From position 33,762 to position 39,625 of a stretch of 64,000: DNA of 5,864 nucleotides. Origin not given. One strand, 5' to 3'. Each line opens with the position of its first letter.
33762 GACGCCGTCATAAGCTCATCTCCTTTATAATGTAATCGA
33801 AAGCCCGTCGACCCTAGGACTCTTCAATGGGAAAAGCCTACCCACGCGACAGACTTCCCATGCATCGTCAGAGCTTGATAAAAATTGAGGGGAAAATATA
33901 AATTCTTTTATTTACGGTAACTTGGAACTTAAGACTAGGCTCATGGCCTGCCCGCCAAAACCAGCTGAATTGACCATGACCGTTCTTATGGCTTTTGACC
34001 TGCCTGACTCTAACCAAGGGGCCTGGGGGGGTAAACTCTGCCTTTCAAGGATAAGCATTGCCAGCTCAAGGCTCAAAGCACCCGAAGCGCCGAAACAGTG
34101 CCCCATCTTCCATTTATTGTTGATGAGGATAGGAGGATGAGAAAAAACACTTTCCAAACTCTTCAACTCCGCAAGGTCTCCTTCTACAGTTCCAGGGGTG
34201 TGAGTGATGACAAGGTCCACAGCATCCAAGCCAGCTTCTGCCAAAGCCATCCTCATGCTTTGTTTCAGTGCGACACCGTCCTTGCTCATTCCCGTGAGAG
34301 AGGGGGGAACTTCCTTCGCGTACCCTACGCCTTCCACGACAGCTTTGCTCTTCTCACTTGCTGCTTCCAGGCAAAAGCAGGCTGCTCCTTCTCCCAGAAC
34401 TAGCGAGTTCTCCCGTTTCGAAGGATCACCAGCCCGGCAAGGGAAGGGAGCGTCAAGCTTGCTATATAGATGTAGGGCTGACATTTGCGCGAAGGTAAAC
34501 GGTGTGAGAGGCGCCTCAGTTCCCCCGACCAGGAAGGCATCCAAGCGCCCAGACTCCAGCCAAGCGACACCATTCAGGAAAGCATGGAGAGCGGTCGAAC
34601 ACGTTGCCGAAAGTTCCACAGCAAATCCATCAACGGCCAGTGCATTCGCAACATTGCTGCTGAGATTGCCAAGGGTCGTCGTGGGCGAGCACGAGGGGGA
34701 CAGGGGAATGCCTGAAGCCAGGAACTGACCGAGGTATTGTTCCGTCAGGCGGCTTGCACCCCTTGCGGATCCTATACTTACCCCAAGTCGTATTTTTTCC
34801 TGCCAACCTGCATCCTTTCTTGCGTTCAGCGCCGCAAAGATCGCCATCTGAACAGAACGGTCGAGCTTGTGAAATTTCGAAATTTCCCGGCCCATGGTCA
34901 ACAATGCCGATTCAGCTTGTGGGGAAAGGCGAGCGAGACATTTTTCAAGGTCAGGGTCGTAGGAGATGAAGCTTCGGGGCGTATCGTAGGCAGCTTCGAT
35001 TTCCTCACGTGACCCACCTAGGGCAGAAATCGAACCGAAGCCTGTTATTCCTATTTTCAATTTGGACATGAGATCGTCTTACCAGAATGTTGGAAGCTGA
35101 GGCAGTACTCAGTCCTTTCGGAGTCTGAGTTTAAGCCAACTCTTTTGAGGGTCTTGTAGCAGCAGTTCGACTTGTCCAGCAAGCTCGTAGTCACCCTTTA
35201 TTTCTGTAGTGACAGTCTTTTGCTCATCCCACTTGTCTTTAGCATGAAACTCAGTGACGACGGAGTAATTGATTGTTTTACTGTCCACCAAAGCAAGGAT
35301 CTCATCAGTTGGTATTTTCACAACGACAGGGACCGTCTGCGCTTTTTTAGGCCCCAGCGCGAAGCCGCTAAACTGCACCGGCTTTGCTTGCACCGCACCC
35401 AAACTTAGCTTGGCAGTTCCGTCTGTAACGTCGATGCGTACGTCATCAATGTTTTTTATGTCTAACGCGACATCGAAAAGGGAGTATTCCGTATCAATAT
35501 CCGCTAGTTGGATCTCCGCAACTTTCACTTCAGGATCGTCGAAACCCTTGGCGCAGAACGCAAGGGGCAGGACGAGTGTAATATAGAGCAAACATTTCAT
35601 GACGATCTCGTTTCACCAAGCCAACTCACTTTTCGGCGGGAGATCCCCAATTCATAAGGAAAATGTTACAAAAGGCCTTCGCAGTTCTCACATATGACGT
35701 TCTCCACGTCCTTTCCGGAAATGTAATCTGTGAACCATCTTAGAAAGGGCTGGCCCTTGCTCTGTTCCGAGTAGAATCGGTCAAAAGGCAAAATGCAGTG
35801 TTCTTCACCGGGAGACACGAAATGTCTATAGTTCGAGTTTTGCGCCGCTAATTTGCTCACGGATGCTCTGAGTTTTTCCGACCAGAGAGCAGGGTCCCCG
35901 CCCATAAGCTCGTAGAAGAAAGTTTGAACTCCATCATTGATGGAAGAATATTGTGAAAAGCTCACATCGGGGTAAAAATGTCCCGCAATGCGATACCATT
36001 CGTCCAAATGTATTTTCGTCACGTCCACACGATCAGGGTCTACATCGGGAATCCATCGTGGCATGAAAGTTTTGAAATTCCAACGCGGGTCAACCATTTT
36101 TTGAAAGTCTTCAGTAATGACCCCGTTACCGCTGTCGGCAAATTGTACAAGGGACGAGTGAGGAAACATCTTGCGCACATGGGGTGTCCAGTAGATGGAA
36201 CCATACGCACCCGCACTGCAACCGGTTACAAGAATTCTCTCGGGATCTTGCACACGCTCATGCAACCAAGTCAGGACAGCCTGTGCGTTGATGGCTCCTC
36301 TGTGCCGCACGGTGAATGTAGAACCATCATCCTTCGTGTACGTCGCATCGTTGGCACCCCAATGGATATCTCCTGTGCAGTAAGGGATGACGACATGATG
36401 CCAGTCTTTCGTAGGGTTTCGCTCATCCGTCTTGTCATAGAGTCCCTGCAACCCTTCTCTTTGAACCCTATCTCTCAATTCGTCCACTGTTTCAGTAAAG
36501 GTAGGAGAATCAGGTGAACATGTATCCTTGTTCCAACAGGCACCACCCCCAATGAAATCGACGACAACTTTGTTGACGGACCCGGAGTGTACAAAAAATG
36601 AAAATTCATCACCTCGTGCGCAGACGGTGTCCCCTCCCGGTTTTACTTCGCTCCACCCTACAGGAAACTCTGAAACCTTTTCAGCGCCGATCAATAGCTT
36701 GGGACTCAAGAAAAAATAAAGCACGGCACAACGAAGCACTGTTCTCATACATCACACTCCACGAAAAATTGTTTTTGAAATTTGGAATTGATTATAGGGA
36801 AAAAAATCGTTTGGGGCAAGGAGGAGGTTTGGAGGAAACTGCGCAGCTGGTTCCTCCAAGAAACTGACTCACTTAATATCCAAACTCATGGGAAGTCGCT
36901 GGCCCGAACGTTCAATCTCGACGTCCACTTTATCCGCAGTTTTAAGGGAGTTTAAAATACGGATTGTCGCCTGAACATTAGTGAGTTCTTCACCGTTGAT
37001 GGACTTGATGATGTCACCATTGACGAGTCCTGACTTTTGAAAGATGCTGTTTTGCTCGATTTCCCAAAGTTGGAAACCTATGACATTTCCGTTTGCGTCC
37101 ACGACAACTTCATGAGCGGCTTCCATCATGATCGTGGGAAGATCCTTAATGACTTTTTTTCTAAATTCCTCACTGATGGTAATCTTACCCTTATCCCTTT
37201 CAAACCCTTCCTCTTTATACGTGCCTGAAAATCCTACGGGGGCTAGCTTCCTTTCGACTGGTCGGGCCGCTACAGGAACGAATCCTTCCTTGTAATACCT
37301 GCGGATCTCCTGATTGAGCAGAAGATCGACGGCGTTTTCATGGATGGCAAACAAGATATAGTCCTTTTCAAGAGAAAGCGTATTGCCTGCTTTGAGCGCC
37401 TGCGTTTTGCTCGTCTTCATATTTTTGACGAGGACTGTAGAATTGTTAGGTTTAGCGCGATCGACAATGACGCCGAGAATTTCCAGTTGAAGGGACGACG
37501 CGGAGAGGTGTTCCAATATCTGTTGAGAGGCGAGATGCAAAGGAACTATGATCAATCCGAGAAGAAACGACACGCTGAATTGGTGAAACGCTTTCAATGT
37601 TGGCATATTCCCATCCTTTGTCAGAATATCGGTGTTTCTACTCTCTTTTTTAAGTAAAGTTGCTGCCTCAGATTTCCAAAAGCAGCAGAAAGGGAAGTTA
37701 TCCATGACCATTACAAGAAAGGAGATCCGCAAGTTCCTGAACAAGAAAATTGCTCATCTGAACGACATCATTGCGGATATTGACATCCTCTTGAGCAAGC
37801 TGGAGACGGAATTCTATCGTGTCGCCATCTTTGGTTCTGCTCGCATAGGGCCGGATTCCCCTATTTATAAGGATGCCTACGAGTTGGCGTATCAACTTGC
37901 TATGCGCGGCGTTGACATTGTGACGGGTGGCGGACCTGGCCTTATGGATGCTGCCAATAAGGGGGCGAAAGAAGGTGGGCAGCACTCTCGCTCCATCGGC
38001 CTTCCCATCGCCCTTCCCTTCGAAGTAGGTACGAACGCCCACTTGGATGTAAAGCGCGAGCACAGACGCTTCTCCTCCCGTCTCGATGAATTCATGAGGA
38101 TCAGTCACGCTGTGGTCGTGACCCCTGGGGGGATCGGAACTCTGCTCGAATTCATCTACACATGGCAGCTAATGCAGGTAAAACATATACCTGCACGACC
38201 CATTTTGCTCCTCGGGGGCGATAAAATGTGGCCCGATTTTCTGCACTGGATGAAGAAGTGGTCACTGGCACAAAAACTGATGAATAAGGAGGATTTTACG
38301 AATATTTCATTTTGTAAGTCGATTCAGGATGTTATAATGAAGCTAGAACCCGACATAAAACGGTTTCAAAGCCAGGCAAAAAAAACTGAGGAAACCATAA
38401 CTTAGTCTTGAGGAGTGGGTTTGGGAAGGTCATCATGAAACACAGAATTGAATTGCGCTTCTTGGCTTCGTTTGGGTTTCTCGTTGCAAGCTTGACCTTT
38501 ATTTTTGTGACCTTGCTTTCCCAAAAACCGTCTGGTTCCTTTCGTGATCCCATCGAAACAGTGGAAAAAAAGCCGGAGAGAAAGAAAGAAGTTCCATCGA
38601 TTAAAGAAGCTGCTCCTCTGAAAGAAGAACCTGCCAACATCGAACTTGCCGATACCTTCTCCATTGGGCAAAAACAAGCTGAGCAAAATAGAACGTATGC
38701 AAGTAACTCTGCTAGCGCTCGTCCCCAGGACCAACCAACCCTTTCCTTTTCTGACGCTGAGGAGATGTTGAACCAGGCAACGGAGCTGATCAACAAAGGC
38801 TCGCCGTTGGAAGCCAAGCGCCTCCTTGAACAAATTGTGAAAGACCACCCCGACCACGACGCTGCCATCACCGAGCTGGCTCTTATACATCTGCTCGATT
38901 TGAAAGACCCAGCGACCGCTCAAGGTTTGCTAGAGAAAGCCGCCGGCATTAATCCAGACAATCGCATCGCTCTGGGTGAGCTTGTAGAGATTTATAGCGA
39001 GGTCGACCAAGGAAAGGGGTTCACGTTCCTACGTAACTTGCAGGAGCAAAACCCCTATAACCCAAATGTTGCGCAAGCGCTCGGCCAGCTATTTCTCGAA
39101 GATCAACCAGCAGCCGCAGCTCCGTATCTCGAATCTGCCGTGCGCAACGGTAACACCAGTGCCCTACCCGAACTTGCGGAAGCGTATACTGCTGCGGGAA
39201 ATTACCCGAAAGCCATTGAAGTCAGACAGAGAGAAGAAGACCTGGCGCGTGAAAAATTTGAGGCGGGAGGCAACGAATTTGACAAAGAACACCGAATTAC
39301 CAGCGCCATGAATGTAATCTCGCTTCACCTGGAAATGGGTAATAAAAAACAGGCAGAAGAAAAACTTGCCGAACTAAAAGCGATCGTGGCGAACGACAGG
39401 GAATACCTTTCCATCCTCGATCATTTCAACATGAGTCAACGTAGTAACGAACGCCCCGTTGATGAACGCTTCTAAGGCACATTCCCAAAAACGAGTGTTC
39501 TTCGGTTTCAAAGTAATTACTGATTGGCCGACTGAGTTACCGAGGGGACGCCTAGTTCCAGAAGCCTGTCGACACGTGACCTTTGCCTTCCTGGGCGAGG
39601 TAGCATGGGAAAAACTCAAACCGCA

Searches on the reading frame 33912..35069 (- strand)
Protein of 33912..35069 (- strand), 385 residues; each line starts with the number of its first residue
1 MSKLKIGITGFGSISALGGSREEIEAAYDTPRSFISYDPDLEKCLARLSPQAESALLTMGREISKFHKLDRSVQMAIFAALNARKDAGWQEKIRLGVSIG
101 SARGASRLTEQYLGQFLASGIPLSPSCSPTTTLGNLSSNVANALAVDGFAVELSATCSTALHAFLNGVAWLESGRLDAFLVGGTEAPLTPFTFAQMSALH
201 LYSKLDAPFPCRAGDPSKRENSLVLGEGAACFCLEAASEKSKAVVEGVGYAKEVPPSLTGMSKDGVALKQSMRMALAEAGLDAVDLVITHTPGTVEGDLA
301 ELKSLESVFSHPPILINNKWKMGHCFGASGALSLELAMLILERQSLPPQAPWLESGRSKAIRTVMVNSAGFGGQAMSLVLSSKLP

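Call 28: search_protein_families(library=pfam, proteins=[window:33912-35069:-], max_evalue=0.01)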
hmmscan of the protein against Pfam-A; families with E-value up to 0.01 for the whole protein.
window:33912-35069:- (385 aa): 3 families
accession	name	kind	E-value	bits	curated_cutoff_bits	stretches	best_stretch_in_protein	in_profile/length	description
PF00109.32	ketoacyl-synt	-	2.1e-20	73.9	20.8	1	64-239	81-251/252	Beta-ketoacyl synthase, N-terminal domain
PF02801.28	Ketoacyl-synt_C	-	1.9e-16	60.6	20.8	1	243-350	2-116/119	Beta-ketoacyl synthase, C-terminal domain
PF08545.16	ACP_syn_III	-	0.0012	19.2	24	0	215-243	42-70/80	3-Oxoacyl-[acyl-carrier-protein (ACP)] synthase III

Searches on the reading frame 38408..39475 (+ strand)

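Call 29: search_protein_families(library=pfam, proteins=[window:38408-39475:+], max_evalue=0.01)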
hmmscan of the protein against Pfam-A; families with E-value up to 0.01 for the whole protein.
window:38408-39475:+ (355 aa): 10 families
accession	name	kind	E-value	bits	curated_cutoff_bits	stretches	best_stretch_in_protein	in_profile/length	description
PF14559.12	TPR_19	-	3e-15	56.7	25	2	162-204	1-43/68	Tetratricopeptide repeat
PF13428.12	TPR_14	-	2.9e-11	43.3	23.5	0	124-158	8-42/44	Tetratricopeptide repeat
PF13432.12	TPR_16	-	9.2e-09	36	32.7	1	121-185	1-64/65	Tetratricopeptide repeat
PF13174.12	TPR_6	-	6.6e-05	23.8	26.3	0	134-150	17-33/33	Tetratricopeptide repeat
PF13424.12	TPR_12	-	0.00021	21.9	30.1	0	255-285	8-38/77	Tetratricopeptide repeat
PF07719.23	TPR_2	-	0.001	19.4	27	0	256-271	7-22/34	Tetratricopeptide repeat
PF13176.12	TPR_7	-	0.0021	18.5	27.9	0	255-278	4-29/36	Tetratricopeptide repeat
PF25058.1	ARM_TT21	-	0.0024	18.3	27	0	120-168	97-145/155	Tetratricopeptide repeat protein 21 ARM repeat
PF13431.12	TPR_17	-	0.0025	18.4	24.4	0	139-172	1-33/34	Tetratricopeptide repeat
PF20225.4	DUF6584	-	0.0032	18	27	0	208-327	26-153/171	Family of unknown function (DUF6584)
